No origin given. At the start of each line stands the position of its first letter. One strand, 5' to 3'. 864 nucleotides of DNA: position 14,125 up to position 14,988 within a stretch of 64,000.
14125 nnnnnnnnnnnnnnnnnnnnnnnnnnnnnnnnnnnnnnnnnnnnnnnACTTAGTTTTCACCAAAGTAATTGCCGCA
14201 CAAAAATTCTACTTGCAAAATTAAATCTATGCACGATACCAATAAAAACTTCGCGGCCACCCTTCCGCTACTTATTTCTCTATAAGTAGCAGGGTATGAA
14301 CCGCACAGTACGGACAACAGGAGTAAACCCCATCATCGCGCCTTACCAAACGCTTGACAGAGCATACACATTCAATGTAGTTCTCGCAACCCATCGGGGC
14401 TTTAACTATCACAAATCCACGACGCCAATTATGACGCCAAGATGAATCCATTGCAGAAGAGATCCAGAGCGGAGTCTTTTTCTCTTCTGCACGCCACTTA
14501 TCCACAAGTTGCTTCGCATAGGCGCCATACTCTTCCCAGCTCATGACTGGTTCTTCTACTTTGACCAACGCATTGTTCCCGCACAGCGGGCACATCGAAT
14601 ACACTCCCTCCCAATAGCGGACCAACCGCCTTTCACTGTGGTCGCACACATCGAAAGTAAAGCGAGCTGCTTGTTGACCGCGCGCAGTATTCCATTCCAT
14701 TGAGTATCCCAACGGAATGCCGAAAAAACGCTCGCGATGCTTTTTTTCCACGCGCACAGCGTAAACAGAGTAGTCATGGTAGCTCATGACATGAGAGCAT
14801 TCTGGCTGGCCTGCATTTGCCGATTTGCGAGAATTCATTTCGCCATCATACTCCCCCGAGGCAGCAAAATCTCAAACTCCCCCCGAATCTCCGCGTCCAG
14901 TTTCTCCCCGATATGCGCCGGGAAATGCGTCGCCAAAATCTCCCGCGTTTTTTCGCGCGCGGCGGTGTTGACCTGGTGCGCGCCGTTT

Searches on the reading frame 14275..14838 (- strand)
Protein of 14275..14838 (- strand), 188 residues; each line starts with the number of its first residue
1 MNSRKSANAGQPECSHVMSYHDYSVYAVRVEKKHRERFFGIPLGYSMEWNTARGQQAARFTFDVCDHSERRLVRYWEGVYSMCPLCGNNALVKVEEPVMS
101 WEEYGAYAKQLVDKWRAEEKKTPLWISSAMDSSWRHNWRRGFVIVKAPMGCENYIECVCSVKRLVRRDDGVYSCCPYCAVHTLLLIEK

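Call 4: search_protein_families(library=pfam, proteins=[window:14275-14838:-], max_evalue=1)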
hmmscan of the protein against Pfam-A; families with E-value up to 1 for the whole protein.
window:14275-14838:- (188 aa): 1 family
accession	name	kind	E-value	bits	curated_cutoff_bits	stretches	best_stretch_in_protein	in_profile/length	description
PF12677.13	DUF3797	-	0.52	10.7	25.1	1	79-91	12-24/48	Domain of unknown function (DUF3797)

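Call 5: search_protein_families(library=padloc, proteins=[window:14275-14838:-], max_evalue=1)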
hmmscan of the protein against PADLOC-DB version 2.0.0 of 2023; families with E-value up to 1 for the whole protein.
window:14275-14838:- (188 aa): 0 families

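Call 6: search_protein_families(library=ncbifam, proteins=[window:14275-14838:-], max_evalue=1)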
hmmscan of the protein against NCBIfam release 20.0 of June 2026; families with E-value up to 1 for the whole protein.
window:14275-14838:- (188 aa): 3 families
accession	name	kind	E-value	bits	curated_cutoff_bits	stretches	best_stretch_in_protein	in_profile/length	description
NF011481.0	PRK14890.1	equivalog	0.059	13.4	61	0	61-93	8-40/61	putative Zn-ribbon RNA-binding protein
NF001608.0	PRK00398.1-6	equivalog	0.059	13.2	84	0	78-95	19-36/46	DNA-directed RNA polymerase subunit P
NF006810.0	PRK09331.1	subfamily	0.17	10.6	301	1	67-99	37-67/397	Sep-tRNA:Cys-tRNA synthetase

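Call 7: search_protein_families(library=phrogs, proteins=[window:14275-14838:-], max_evalue=1)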
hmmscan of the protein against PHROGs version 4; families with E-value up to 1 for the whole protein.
window:14275-14838:- (188 aa): 2 families
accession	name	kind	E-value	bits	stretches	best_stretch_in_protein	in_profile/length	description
phrog_6422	-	moron, auxiliary metabolic gene and host takeover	0.038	15.4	1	79-110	29-62/120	Lar-like restriction alleviation protein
phrog_19315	-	unknown function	0.12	12.3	1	24-105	170-250/348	-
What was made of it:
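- On Lar-like restriction alleviation protein (phrog_6422): E = 0.038 and 15.4 bits over residues 79-110 only (call 7).
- ORF1 has weak sub-threshold similarity to a Lar-like restriction-alleviation PHROG (E = 0.038, call 7) and to Zn-ribbon RNA-binding models (E = 0.059, call 6).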

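Call 8: find_homologous_proteins(query=window:14275-14838:-, max_evalue=0.01)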
Query window:14275-14838:- (188 aa): 1 proteins with E <= 0.01 among 10 candidates.
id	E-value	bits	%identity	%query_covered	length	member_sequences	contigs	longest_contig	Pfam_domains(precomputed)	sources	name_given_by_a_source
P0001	7.6e-117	406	100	91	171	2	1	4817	-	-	-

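Call 19: search_protein_representatives(protein=window:14275-14838:-)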
Query: 188 residues. Proteins with E-value up to 0.001 (for the whole library): 2; up to 1e-10: 1; up to 1e-30: 1. The best 2 are listed.
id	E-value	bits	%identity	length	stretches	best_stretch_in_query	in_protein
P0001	2.4e-117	405.9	100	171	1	18-188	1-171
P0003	3.9e-08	49.5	31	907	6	121-146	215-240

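Call 27: predict_structure(protein=window:14275-14838:-)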
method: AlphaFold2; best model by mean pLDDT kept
length: 188 residues; sequences in the alignment: 1
mean_pLDDT: 33.6   pTM: 0.27
mean pLDDT of the five models: 33.6, 31.3, 30.7, 30.6, 29.5
residues with pLDDT >= 90: 0; 70-90: 0; 50-70: 1; < 50: 187
segments of 3 or more residues with pLDDT < 50: 1-116, 118-188
pLDDT, mean of each block of 10 residues (from residue 1): 36 25 31 35 44 44 42 41 31 35 41 43 26 25 27 28 30 28 25
secondary structure, 60 per line:
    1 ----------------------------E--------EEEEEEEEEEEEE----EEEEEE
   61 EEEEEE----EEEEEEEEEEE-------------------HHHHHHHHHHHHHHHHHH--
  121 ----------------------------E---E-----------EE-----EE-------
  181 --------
elements in order: E38-50 E55-66 E71-81 H101-118
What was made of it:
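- On Zinc-ribbon / treble-clef fold: The single-sequence AlphaFold2 model has pLDDT 33.6 (call 27).
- The ORF1 structure prediction failed (pLDDT 33.6, call 27), so the zinc-ribbon fold is a sequence-pattern inference.
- Tried and rejected: The ORF1 model is unusable, so no fold search was run on it (call 27).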

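Call 34: search_solved_structures(query=window:14275-14838:-, max_evalue=10)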
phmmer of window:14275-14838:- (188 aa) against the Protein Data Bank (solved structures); distinct sequences matched with E-value up to 10: 2.
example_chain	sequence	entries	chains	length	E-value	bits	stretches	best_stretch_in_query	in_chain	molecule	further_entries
9qxt_A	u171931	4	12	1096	0.87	12.4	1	97-136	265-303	JetC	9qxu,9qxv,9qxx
8as8_A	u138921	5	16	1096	0.89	12.4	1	97-136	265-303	JetC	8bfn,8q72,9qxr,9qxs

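Call 43: find_related_loci(query=window:14275-14838:-, collection=viral_contigs, flank=5000)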
Query window:14275-14838:- (188 aa) in viral_contigs; peptide patterns used: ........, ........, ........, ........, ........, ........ (x = any residue, [..] = any of these).
No stretch of DNA in the collection matches any of the patterns.

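Call 45: search_dna_similar(query=window:14275-14838:-, collection=phages, mode=protein, max_evalue=1)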
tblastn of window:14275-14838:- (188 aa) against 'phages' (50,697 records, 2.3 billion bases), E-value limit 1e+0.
No match.

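Call 47: search_dna_similar(query=window:14275-14838:-, collection=plasmids, mode=protein, max_evalue=1)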
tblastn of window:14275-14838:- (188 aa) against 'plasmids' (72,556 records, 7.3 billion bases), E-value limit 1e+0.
No match.

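Call 73: list_cluster_members(proteins=[window:14275-14838:-, P0001, P0002])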
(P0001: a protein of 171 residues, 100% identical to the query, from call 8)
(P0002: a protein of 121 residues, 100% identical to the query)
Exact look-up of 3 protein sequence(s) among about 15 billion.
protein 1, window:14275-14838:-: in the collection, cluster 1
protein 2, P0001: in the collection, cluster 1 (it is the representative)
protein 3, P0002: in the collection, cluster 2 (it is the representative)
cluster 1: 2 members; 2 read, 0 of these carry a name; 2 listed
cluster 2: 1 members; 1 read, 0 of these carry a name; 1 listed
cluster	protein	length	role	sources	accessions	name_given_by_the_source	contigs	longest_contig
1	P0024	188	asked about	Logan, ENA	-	-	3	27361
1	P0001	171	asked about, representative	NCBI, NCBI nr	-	-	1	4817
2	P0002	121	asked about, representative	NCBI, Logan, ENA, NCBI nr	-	-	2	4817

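Call 74: find_encoding_contigs(protein=P0024, flank=10000, max_places=10)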
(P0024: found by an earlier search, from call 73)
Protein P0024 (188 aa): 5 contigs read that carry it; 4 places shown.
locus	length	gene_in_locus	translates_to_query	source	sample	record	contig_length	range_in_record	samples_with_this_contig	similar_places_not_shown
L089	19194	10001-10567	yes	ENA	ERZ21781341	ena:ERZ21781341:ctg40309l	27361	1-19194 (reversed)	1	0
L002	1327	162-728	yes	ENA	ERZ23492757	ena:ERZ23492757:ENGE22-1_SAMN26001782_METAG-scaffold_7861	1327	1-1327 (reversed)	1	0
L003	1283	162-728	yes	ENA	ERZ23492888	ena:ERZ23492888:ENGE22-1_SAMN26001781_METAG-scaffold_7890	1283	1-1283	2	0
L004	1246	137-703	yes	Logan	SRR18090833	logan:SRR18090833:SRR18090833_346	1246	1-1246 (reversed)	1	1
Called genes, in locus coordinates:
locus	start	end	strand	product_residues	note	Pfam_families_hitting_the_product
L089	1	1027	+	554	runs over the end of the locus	PF01268:FTHFS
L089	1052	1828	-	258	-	PF01177:Asp_Glu_race (weak), PF17645:Amdase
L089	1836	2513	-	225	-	-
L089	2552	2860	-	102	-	PF01035:DNA_binding_1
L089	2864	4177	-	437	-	PF02737:3HCDH_N, PF00725:3HCDH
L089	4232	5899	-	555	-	PF00501:AMP-binding, PF13193:AMP-binding_C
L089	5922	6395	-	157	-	PF00583:Acetyltransf_1, PF13508:Acetyltransf_7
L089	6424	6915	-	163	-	PF04945:YHS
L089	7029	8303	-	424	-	PF02646:RmuC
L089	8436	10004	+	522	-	PF06253:MTTB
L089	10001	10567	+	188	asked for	-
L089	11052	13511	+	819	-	PF01266:DAO, PF16350:FAO_M, PF01571:GCV_T, PF08669:GCV_T_C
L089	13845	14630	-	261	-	PF00378:ECH_1, PF16113:ECH_2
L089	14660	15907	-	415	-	PF00501:AMP-binding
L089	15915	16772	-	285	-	PF13476:AAA_23 (weak), PF00005:ABC_tran, PF13304:AAA_21 (faint)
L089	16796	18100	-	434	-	PF13458:Peripla_BP_6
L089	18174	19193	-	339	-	?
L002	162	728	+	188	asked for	-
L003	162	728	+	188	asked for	-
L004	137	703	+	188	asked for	-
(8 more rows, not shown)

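Call 78: find_related_loci(query=window:14275-14838:-, collection=metagenome_contigs, flank=5000)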
Query window:14275-14838:- (188 aa) in metagenome_contigs; peptide patterns used: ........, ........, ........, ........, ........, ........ (x = any residue, [..] = any of these).
21 stretches matched a pattern, but none encodes a relative of the query by tblastn (E <= 1e-3).
